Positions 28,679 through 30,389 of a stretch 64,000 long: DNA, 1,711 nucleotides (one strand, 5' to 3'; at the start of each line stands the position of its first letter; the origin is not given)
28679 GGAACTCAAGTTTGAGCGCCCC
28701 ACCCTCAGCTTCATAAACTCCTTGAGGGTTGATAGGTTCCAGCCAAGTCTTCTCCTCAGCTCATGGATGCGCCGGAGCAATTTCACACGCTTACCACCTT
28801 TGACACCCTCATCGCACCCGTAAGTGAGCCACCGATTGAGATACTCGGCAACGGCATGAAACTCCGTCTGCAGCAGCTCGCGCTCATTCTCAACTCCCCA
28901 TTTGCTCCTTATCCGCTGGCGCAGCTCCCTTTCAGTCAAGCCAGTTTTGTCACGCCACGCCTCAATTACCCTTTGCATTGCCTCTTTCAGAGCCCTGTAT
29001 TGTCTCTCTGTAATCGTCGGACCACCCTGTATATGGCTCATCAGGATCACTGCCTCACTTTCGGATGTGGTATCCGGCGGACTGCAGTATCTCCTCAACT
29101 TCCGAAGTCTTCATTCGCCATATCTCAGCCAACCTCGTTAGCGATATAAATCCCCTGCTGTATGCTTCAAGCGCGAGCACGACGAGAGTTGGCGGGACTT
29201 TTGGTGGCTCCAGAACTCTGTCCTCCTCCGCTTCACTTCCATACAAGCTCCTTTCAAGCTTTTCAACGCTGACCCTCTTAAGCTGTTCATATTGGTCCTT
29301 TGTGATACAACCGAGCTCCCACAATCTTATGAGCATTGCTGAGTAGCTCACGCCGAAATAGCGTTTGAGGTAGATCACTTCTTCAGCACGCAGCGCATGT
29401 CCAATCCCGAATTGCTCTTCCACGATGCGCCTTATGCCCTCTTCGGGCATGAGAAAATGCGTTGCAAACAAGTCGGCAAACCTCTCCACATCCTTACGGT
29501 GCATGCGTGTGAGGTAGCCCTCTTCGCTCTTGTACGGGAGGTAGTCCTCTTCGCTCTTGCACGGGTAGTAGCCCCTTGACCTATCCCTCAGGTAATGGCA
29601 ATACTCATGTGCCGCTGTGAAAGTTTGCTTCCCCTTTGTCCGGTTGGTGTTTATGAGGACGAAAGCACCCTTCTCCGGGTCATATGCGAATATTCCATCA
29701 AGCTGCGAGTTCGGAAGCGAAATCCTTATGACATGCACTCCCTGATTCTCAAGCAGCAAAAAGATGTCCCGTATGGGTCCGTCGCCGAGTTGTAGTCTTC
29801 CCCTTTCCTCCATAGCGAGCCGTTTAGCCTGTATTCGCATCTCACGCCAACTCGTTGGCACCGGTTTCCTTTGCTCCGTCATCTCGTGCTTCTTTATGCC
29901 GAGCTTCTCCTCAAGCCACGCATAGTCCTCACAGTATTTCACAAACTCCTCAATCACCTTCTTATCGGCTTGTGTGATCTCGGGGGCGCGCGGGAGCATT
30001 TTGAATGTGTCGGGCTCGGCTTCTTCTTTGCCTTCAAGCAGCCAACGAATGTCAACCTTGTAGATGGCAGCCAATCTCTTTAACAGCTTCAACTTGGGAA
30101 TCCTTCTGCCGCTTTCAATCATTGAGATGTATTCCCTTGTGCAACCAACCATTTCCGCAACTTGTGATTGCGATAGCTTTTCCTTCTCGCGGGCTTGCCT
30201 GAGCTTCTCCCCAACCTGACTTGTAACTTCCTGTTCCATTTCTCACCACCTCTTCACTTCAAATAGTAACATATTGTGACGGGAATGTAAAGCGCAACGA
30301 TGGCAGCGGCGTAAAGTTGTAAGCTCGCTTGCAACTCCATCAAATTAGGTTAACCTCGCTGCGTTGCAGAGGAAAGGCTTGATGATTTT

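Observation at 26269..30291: Four-gene cassette of XRE-ImmA switch, GemA-like protein, HerA-type ATPase and RusA-family nuclease: candidate undescribed ATPase-nuclease (defence-like) module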

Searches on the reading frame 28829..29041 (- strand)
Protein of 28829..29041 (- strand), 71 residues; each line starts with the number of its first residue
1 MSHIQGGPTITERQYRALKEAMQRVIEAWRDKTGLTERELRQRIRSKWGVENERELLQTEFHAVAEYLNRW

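Call 57: search_protein_families(library=pfam, proteins=[window:28829-29041:-], max_evalue=10)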
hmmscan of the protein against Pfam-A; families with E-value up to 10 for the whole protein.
window:28829-29041:- (71 aa): 3 families
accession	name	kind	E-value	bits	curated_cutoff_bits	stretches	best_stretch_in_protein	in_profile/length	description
PF22278.2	DUF6958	-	0.022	15.5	27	1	7-47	12-51/90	Family of unknown function (DUF6958)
PF09509.15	Hypoth_Ymh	-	0.025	14.9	25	1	14-56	20-48/119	Protein of unknown function (Hypoth_ymh)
PF04033.18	DUF365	-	0.027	15.3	25.9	1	18-55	25-64/96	Domain of unknown function (DUF365)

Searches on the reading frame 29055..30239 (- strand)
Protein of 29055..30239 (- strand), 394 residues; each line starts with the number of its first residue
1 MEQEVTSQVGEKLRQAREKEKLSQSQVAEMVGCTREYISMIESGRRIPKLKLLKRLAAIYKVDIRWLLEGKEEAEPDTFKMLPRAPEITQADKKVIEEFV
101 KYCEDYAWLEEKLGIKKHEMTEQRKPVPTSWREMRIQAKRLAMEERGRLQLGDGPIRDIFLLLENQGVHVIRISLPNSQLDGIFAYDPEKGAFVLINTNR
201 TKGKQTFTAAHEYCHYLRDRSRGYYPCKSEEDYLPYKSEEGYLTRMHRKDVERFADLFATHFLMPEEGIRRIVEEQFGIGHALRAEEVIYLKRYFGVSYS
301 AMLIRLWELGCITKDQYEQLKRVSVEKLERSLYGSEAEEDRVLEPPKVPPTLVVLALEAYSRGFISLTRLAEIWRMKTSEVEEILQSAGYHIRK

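Call 3: search_protein_families(library=pfam, proteins=[window:29055-30239:-], max_evalue=1)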
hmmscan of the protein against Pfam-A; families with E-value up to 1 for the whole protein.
window:29055-30239:- (394 aa): 10 families
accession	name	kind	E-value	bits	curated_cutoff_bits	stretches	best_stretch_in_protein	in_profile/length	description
PF06114.19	Peptidase_M78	-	2.1e-17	63.5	22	1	164-306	2-122/123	IrrE N-terminal-like domain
PF01381.28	HTH_3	-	4.7e-17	62.2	23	1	13-67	1-55/55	Helix-turn-helix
PF12844.13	HTH_19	-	1.3e-15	57.5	30.2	1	10-73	1-64/64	Helix-turn-helix domain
PF13560.12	HTH_31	-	1.1e-14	54.9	27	1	8-63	1-57/64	Helix-turn-helix domain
PF03683.19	UPF0175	-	7.4e-06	26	27.9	1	354-391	23-60/75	Uncharacterised protein family (UPF0175)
PF13413.12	HTH_25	-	0.00078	19.6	24.6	1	13-45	2-34/62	Helix-turn-helix domain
PF04545.22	Sigma70_r4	-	0.0012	18.8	24.1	1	17-43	16-42/50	Sigma-70, region 4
PF15731.11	MqsA_antitoxin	-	0.031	14.8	30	1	6-58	65-119/131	Antitoxin component of bacterial toxin-antitoxin system, MqsA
PF13545.12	HTH_Crp_2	-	0.13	12.7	27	1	21-39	22-40/70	Crp-like helix-turn-helix domain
PF13443.12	HTH_26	-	0.22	12.2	22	1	12-64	1-54/63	Cro/C1-type HTH DNA-binding domain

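Call 4: search_protein_families(library=padloc, proteins=[window:29055-30239:-], max_evalue=1)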
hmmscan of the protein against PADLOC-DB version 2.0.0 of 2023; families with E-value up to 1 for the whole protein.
window:29055-30239:- (394 aa): 24 families
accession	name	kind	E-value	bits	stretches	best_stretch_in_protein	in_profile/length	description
PDLC03954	RmrA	-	1.8e-36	123.9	1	3-322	5-303/380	-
PDLC03947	RmrA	-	6.5e-35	118.7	1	5-327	8-309/383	-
PDLC03949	RmrA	-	3.3e-33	113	1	11-321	5-277/363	-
PDLC03951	RmrA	-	9.5e-33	111.7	1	1-385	1-356/400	-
PDLC03948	RmrA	-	9.8e-32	108.3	1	1-322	1-302/397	-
PDLC03944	RmrA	-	8.6e-29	98.8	1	10-323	8-297/384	-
PDLC03952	RmrA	-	9.2e-29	98.5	1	5-328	19-322/395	-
PDLC03946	RmrA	-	1.9e-24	84.1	1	11-319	5-277/357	-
PDLC03945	RmrA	-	1.5e-23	81.6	1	9-379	3-358/394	-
PDLC03955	RmrA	-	1e-22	78.9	2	11-217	23-226/371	-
PDLC04776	PDC-M69B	-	1.7e-21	75.1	1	158-383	36-249/272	-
PDLC03943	RmrA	-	2.1e-20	71.1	2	10-216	4-203/370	-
PDLC03956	RmrA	-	2.2e-20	71.1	1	5-322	5-299/399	-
PDLC04141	capP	-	1.6e-18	65.1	1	158-310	23-154/242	capP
PDLC03953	RmrA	-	5.7e-17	60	2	7-216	4-219/373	-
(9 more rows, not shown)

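Call 5: search_protein_families(library=phrogs, proteins=[window:29055-30239:-], max_evalue=1)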
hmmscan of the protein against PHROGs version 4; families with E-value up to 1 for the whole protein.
window:29055-30239:- (394 aa): 49 families (the best 25 are shown)
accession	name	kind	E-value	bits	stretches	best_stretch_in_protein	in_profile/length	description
phrog_2439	-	transcription regulation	2.1e-46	159.5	1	9-386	8-352/367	transcriptional regulator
phrog_8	-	transcription regulation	1.3e-17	65.2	1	9-115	162-256/346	transcriptional regulator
phrog_87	-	other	2.5e-16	61.1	1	153-324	37-179/227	metallo-protease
phrog_3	-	transcription regulation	2.1e-14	55.2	1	7-113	87-204/430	transcriptional repressor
phrog_2328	-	transcription regulation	8.2e-14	52.5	1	4-76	10-85/128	transcriptional repressor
phrog_1373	-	transcription regulation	1.7e-13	51.9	1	5-86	60-141/166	transcriptional regulator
phrog_4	-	transcription regulation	1.8e-12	48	1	6-87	130-205/400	transcriptional repressor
phrog_5823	-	transcription regulation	1.6e-11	45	1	7-89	5-88/404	transcriptional regulator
phrog_2967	-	transcription regulation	1.2e-10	42.4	1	7-95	9-90/225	transcriptional regulator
phrog_7396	-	unknown function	4.3e-10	40.7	1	6-78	13-88/227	-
phrog_4836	-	transcription regulation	4e-09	37.3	1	3-79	70-146/194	CII-like regulator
phrog_1914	-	unknown function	4.6e-09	37.3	1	166-308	54-176/222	-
phrog_2104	-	unknown function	4.5e-07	31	1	5-61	36-92/103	-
phrog_147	-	transcription regulation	5.5e-07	30.9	1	7-73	3-72/100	transcriptional regulator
phrog_7241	-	transcription regulation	7.7e-07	30.2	1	11-67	64-120/122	transcriptional regulator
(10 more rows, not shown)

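Call 6: search_protein_families(library=ncbifam, proteins=[window:29055-30239:-], max_evalue=1)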
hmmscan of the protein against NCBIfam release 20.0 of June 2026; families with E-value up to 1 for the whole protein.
window:29055-30239:- (394 aa): 22 families
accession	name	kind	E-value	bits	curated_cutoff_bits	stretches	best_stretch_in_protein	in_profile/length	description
NF052239.1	antitox_spr1629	equivalog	1.9e-25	89.8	335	1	9-385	3-364/377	spr1629 family repressor/antitoxin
NF041951.1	phage_RstR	subfamily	4.7e-12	46.1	80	1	9-100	3-96/108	RstR family transcriptional repressor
NF007257.0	PRK09706.1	subfamily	2.8e-10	40.1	101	1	8-100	5-97/135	transcriptional repressor DicA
NF007408.0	PRK09943.1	equivalog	1.1e-07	31.6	211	1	7-75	6-75/185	HTH-type transcriptional regulator PuuR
TIGR03070.1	couple_hipB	subfamily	2.1e-07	30.8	71.65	1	8-56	2-50/58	type II toxin-antitoxin system Y4mF family antitoxin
TIGR00270.2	TIGR00270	equivalog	2.7e-07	30.5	110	1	2-65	69-132/159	multiprotein bridging factor aMBF1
NF006015.0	PRK08154.1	subfamily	3.4e-07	29.7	204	1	3-82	25-104/314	anaerobic benzoate catabolism transcriptional regulator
NF038139.1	Reg_Aceta_RamB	equivalog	3.5e-07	29.2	700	1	9-67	3-61/465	acetate metabolism transcriptional regulator RamB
TIGR03830.1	CxxCG_CxxCG_HTH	subfamily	0.00059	19.6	61.8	1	8-52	65-109/127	type II TA system antitoxin MqsA family protein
NF041493.1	MobT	equivalog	0.0011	17.8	600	1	13-58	1-46/383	MobT family relaxase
NF046032.1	TransRegSlrRBacil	equivalog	0.0016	18.5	250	1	9-69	2-63/149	HTH-type transcriptional regulator SlrR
NF047948.1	male_kill_WMK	equivalog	0.0025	17.3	300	1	4-90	158-244/300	WO male-killing family protein Wmk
NF003162.0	PRK04140.1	equivalog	0.0033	16.5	263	1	10-64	128-182/317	transcriptional regulator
NF058600.1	TransRegSco1979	equivalog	0.0059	15.7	350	1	9-63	9-63/280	Sco1979 family transcriptional regulator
NF008109.0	PRK10856.1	equivalog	0.0079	15.9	208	1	2-31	8-37/334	cytoskeleton protein RodZ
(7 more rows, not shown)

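Call 74: find_homologous_proteins(query=window:29055-30239:-, max_evalue=1e-10)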
Query window:29055-30239:- (394 aa): 249 proteins with E <= 1e-10 among 4880 candidates; the best 120 are listed.
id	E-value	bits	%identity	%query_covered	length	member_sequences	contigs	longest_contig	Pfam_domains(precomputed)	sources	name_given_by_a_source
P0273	1.3e-256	869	99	100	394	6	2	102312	PF12844.14,PF01381.29,PF06114.20,PF13560.13,PF03683.20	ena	-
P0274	6.2e-202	689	79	100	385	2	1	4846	PF12844.14,PF01381.29,PF06114.20,PF13560.13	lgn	-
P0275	2.5e-196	670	98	63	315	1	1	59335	PF12844.14,PF01381.29,PF06114.20,PF13560.13,PF03683.20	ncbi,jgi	ncbi:MAG: hypothetical protein GDYSWBUE_000943 [Candidatus Fervidibacterota bacterium]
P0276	1.1e-195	668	79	100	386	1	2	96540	PF12844.14,PF01381.29,PF06114.20,PF13560.13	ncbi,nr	ncbi:MAG: XRE family transcriptional regulator [Armatimonadota bacterium]|nr:XRE family transcriptio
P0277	4.1e-167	574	67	100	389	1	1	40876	PF12844.14,PF01381.29,PF06114.20,PF13560.13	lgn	-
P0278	2.3e-144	499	62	99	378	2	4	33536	PF12844.14,PF01381.29,PF06114.20,PF13560.13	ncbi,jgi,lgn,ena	ncbi:MAG: hypothetical protein RUDDFDWM_001370 [Candidatus Fervidibacterota bacterium]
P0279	3.0e-99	351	63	65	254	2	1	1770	PF06114.20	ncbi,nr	ncbi:MAG TPA: ImmA/IrrE family metallo-endopeptidase, partial [Armatimonadetes bacterium]|nr:ImmA/Ir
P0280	3.5e-83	298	41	97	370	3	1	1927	PF12844.14,PF01381.29,PF06114.20,PF13560.13,PF03683.20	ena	-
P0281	1.0e-79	286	40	97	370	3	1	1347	PF12844.14,PF01381.29,PF06114.20,PF13560.13,PF03683.20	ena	-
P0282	2.1e-79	285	42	96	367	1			PF12844.14,PF01381.29,PF06114.20,PF13560.13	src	-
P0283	2.6e-79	285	39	99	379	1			PF12844.14,PF01381.29,PF06114.20,PF13560.13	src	-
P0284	4.0e-76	275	39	97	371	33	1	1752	PF12844.14,PF01381.29,PF06114.20,PF13560.13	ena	-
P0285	4.0e-76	275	41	97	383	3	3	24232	PF12844.14,PF01381.29,PF06114.20,PF13560.13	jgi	jgi:Zn-dependent peptidase ImmA (M78 family)/DNA-binding XRE family transcriptional regulator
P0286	1.0e-70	257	39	97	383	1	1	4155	PF12844.14,PF01381.29,PF06114.20,PF13560.13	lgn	-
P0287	1.4e-70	256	40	89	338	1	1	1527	PF06114.20,PF03683.20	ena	-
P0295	3.3e-67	245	39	96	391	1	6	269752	PF12844.14,PF01381.29,PF06114.20,PF13560.13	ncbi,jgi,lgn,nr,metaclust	ncbi:XRE family transcriptional regulator [Candidatus Aminicenantes bacterium AC-708-M15]|jgi:Zn-dep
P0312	4.7e-58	215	40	84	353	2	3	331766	PF12844.14,PF01381.29,PF06114.20,PF13560.13,PF13443.13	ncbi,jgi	jgi:Zn-dependent peptidase ImmA (M78 family)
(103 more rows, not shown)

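Call 75: find_encoding_contigs(protein=P0295, flank=5000, max_places=1)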
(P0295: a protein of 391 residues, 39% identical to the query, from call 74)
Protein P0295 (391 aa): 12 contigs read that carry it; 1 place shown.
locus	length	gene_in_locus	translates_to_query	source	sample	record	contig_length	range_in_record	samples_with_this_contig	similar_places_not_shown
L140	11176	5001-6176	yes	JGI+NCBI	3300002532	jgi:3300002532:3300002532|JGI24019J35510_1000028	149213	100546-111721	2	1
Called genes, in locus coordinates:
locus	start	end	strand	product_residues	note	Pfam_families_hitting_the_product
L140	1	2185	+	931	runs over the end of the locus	PF04313:HSDR_N (faint), PF02384:N6_Mtase, PF20473:MmeI_Mtase, PF01170:UPF0020 (faint), PF07669:Eco57I, PF12950:TaqI_C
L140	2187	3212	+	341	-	-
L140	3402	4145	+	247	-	-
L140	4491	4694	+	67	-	-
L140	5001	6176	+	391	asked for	PF01381:HTH_3, PF12844:HTH_19, PF13560:HTH_31, PF06114:Peptidase_M78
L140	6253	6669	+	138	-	PF11848:DUF3368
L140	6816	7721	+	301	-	-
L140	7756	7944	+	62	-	-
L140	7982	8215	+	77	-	-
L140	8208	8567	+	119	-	PF13470:PIN_3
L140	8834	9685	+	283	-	PF02749:QRPTase_N, PF01729:QRPTase_C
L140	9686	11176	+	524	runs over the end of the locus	PF00890:FAD_binding_2, PF01266:DAO, PF01494:FAD_binding_3 (weak), PF03486:HI0933_like (faint), PF07992:Pyr_redox_2 (faint), PF02910:Succ_DH_flav_C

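Call 76: find_encoding_contigs(protein=P0312, flank=5000, max_places=1)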
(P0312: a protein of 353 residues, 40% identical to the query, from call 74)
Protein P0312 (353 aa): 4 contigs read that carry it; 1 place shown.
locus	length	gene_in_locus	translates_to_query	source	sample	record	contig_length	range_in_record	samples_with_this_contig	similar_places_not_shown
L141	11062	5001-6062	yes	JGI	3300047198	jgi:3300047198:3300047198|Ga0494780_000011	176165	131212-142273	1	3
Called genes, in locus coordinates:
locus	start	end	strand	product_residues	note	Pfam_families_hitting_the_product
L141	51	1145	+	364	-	PF01381:HTH_3, PF12844:HTH_19 (weak), PF13560:HTH_31 (weak), PF06114:Peptidase_M78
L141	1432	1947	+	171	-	PF04519:Bactofilin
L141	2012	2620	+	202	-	-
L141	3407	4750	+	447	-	PF13650:Asp_protease_2, PF13975:gag-asp_proteas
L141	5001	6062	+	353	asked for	PF01381:HTH_3, PF12844:HTH_19, PF13443:HTH_26 (faint), PF13560:HTH_31 (weak), PF06114:Peptidase_M78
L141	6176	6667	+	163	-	-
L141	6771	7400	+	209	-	-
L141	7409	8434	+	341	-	-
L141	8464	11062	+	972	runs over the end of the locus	PF04465:DUF499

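Call 77: find_encoding_contigs(protein=P0285, flank=5000, max_places=1)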
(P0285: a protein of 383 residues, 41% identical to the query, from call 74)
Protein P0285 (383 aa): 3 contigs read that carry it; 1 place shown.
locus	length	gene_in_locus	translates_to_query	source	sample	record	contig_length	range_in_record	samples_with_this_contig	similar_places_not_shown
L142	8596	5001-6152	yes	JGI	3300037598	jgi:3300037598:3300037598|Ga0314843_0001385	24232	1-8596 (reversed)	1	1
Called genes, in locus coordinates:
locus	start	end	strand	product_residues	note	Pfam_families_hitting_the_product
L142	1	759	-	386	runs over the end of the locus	PF27126:NmeDI_C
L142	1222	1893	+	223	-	PF13517:FG-GAP_3 (faint)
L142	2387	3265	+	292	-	-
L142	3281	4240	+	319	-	PF20903:SPL, PF04055:Radical_SAM (weak)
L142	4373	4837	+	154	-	PF00300:His_Phos_1 (weak)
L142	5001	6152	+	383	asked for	PF01381:HTH_3, PF12844:HTH_19, PF13560:HTH_31, PF06114:Peptidase_M78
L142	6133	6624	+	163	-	PF11848:DUF3368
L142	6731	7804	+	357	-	PF04389:Peptidase_M28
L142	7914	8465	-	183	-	PF18933:PsbP_2 (weak), PF01789:PsbP (faint)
